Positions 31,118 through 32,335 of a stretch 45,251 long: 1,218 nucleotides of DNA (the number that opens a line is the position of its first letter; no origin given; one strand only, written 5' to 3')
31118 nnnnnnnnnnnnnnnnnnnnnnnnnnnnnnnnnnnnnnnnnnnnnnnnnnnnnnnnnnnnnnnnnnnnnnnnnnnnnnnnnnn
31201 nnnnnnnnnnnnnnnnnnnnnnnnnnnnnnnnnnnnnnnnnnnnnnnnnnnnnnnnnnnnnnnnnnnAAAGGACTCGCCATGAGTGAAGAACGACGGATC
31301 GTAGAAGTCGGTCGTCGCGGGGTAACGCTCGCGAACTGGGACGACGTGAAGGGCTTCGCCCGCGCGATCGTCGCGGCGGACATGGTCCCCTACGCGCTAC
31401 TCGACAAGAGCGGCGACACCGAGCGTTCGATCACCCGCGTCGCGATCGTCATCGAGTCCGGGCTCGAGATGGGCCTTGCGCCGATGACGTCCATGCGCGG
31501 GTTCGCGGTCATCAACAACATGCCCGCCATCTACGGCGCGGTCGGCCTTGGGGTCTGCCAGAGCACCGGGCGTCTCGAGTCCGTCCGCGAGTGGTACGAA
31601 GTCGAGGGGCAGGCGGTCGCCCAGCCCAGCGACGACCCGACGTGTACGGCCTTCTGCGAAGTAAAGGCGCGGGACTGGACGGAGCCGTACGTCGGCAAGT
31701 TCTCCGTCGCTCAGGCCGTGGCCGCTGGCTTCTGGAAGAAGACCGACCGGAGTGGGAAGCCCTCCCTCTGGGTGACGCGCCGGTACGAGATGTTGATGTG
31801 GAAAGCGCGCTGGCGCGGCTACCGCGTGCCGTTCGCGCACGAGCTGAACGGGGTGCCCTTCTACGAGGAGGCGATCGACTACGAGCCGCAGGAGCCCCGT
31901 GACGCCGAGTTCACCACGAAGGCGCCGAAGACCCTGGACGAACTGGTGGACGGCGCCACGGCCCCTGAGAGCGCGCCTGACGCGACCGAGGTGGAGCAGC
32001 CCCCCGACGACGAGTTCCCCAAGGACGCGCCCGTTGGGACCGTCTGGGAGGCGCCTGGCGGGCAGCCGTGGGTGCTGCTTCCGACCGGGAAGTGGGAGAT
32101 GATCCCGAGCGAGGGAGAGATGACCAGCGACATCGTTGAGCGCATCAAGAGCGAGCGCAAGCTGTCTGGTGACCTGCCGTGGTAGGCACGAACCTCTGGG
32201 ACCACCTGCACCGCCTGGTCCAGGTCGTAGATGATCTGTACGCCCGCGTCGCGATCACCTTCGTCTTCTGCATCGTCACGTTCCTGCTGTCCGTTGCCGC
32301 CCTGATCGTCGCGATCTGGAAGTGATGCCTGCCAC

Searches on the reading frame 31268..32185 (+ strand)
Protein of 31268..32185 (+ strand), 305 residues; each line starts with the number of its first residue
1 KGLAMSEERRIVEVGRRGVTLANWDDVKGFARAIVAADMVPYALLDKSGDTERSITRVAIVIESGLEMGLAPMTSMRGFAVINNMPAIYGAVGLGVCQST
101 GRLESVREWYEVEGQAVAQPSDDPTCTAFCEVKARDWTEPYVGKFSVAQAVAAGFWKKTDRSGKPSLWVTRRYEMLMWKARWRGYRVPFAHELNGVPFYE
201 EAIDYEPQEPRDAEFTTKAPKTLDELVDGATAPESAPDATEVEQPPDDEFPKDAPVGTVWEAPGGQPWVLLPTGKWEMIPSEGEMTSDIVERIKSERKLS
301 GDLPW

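Call 10: search_protein_families(library=pfam, proteins=[window:31268-32185:+], max_evalue=0.001)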
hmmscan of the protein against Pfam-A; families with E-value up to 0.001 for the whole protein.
window:31268-32185:+ (305 aa): 0 families

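Call 50: search_protein_families(library=ncbifam, proteins=[window:31280-32185:+], max_evalue=0.01)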
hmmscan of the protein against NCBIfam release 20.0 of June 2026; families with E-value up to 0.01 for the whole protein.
window:31280-32185:+ (301 aa): 0 families

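Call 51: search_protein_families(library=pfam, proteins=[window:31280-32185:+], max_evalue=0.01)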
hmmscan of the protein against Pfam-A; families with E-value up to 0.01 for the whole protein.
window:31280-32185:+ (301 aa): 1 family
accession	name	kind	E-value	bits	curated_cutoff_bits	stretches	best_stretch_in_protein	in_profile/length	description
PF03837.19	RecT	-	0.0011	19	24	1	113-203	106-192/198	RecT family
